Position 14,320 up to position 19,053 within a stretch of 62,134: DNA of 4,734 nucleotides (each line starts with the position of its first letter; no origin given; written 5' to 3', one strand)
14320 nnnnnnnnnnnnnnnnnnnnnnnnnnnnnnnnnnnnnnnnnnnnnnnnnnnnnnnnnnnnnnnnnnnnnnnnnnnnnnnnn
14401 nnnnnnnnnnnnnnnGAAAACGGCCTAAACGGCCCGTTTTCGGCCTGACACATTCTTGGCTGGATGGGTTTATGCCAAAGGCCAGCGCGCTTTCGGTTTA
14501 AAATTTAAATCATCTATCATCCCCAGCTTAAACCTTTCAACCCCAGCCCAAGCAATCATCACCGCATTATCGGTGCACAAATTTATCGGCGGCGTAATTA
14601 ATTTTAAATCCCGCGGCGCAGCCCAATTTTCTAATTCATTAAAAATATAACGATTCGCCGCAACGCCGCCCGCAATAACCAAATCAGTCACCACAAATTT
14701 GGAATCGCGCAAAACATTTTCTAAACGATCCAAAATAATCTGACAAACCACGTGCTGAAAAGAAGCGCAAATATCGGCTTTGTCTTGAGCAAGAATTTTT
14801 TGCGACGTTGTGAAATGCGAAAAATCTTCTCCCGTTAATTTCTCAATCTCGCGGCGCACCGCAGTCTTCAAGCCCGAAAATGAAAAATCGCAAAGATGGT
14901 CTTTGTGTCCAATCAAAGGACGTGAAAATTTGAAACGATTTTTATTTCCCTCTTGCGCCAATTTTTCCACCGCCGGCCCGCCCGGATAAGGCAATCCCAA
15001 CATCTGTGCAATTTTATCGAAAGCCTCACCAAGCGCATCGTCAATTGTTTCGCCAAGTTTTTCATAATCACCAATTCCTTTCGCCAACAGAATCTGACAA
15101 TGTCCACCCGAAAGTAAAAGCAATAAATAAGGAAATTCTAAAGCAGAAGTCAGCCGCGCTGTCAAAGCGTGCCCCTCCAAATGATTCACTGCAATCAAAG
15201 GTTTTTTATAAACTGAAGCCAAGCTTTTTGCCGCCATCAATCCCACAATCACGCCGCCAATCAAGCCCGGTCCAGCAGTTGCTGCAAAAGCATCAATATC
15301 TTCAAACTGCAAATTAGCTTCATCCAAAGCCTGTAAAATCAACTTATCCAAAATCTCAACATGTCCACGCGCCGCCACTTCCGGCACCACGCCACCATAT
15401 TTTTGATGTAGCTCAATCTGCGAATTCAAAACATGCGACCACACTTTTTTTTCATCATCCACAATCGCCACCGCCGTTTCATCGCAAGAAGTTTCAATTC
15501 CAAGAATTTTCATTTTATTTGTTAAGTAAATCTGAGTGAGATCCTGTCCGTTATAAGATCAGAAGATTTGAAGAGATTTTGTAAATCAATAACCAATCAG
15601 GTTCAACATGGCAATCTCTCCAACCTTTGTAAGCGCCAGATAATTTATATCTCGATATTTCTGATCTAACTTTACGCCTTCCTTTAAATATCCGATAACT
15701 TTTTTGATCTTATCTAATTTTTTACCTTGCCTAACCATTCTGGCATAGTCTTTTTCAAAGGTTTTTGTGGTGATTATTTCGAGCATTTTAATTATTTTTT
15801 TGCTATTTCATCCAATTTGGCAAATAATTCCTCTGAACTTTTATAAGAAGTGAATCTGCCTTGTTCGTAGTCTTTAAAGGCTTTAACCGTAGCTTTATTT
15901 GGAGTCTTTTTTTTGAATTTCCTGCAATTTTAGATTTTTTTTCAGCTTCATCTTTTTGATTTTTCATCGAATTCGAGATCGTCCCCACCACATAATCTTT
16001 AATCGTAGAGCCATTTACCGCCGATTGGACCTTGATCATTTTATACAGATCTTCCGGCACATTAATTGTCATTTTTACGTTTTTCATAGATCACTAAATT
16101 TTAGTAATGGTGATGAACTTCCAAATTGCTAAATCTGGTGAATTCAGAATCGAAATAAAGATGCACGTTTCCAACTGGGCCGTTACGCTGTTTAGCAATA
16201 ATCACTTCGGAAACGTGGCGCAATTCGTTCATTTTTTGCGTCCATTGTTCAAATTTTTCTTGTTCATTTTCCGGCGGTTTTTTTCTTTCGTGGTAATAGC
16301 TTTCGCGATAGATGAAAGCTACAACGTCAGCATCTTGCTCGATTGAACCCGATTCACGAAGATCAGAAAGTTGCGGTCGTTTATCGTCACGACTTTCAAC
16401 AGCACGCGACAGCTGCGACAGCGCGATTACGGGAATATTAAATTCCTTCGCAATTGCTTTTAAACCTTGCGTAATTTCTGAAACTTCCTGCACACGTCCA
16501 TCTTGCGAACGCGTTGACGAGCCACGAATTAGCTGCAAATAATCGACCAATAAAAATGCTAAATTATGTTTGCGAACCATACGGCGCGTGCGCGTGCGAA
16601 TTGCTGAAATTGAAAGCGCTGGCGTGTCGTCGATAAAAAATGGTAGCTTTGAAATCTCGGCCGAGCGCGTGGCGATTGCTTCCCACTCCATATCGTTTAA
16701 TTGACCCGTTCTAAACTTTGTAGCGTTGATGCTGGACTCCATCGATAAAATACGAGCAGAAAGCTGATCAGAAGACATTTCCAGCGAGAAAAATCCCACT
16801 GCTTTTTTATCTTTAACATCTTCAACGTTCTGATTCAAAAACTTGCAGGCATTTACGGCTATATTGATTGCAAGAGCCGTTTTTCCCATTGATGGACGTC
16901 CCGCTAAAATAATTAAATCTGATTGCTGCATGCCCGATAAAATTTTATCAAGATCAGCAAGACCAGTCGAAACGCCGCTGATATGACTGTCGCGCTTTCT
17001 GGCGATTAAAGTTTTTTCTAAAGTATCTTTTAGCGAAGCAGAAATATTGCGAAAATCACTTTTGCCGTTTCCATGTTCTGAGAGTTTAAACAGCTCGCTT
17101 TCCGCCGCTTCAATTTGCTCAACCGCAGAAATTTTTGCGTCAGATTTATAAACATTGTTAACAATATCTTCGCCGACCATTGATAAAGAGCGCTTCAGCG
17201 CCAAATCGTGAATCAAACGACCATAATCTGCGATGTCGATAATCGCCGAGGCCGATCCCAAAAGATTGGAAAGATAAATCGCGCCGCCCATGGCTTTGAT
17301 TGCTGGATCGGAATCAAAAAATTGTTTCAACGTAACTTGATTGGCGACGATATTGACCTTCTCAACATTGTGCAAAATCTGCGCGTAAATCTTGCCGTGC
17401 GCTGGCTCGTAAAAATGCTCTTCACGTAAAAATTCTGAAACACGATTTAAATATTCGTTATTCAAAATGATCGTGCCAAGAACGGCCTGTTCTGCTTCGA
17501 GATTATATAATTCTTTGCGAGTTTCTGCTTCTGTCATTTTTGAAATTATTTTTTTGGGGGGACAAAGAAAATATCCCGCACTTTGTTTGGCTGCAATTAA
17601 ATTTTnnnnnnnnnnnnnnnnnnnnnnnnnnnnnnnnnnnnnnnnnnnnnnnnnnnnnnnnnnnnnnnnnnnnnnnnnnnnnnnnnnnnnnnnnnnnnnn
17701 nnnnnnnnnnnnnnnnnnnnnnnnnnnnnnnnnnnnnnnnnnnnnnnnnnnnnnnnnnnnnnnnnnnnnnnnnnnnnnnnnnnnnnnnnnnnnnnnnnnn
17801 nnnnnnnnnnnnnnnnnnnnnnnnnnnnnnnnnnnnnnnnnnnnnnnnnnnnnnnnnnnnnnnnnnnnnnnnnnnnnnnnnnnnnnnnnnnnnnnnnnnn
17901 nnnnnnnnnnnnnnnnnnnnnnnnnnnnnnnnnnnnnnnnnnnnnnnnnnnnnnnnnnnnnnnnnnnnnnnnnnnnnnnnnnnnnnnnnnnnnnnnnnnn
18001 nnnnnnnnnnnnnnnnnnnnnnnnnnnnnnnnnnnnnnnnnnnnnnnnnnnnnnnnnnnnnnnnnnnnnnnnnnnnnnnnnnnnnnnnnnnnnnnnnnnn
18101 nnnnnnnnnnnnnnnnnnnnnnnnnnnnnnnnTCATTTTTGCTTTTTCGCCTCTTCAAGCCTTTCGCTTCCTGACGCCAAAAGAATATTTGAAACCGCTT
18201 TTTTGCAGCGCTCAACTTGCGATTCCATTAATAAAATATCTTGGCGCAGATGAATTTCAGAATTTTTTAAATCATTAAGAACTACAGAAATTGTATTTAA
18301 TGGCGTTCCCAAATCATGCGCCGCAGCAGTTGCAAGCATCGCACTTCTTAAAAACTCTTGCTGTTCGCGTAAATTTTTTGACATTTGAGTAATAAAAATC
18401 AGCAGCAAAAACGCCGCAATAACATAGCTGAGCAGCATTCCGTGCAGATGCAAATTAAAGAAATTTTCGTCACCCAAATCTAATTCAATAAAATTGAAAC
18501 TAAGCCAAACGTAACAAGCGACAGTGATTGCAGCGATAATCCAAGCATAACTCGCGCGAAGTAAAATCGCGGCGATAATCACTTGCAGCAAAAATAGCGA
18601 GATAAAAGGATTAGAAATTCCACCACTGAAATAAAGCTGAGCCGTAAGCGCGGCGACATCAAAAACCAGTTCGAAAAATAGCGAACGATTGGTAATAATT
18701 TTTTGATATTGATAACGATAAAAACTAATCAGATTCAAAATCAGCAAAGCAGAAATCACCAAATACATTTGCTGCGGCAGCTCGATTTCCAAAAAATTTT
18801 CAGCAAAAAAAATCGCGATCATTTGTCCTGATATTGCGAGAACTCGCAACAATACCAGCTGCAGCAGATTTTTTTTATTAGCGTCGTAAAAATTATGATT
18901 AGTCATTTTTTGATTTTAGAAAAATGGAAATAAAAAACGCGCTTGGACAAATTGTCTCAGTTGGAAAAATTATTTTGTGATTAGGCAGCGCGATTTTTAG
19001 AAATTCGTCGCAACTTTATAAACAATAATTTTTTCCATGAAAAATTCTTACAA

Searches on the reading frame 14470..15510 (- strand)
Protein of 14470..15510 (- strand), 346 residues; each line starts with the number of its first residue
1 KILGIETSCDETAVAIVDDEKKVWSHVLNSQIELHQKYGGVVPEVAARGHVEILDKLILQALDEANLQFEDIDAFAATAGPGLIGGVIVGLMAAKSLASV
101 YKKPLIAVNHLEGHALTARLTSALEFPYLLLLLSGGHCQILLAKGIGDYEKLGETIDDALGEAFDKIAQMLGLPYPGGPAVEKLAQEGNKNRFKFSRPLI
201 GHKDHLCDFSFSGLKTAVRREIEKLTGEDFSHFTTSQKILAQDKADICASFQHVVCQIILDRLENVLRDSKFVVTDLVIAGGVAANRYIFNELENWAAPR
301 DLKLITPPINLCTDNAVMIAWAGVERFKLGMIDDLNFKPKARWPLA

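Call 58: search_protein_families(library=pfam, proteins=[window:14470-15510:-], max_evalue=0.000001)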
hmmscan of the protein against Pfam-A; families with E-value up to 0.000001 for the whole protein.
window:14470-15510:- (346 aa): 2 families
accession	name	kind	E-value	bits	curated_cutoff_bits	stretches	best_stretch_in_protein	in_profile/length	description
PF00814.31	TsaD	-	1.6e-95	320.2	24.8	1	23-321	2-264/264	tRNA N6-adenosine threonylcarbamoyltransferase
PF02543.21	Carbam_trans_N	-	1.1e-08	35.4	24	0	99-288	121-315/346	Carbamoyltransferase N-terminus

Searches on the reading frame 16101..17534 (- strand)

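Call 58: search_protein_families(library=pfam, proteins=[window:16101-17534:-], max_evalue=0.000001)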
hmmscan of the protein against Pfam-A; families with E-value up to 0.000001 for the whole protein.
window:16101-17534:- (477 aa): 3 families
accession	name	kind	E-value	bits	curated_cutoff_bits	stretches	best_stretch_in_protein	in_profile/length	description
PF03796.21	DnaB_C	-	1.2e-104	349.6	27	1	187-470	1-255/255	DnaB-like helicase C terminal domain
PF00772.26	DnaB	-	1.2e-21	77.1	23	1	8-110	2-103/103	DnaB-like helicase N terminal domain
PF13481.12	AAA_25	-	3.5e-11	43.5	27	1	185-375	12-190/195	AAA domain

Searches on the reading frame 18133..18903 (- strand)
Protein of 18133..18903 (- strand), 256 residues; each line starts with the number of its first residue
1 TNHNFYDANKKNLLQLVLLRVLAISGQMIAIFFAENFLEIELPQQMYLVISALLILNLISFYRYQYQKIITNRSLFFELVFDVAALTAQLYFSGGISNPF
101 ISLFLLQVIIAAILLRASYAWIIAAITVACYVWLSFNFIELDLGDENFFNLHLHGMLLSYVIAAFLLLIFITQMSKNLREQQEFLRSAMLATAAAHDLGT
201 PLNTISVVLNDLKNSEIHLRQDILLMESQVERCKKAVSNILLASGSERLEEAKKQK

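Call 58: search_protein_families(library=pfam, proteins=[window:18133-18903:-], max_evalue=0.000001)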
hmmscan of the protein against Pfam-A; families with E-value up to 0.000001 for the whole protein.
window:18133-18903:- (256 aa): 1 family
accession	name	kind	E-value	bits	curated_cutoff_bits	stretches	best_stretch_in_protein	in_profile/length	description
PF25323.1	6TM_PilS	-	1.1e-09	38.6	27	1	16-182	20-186/189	PilS-like transmembrane domain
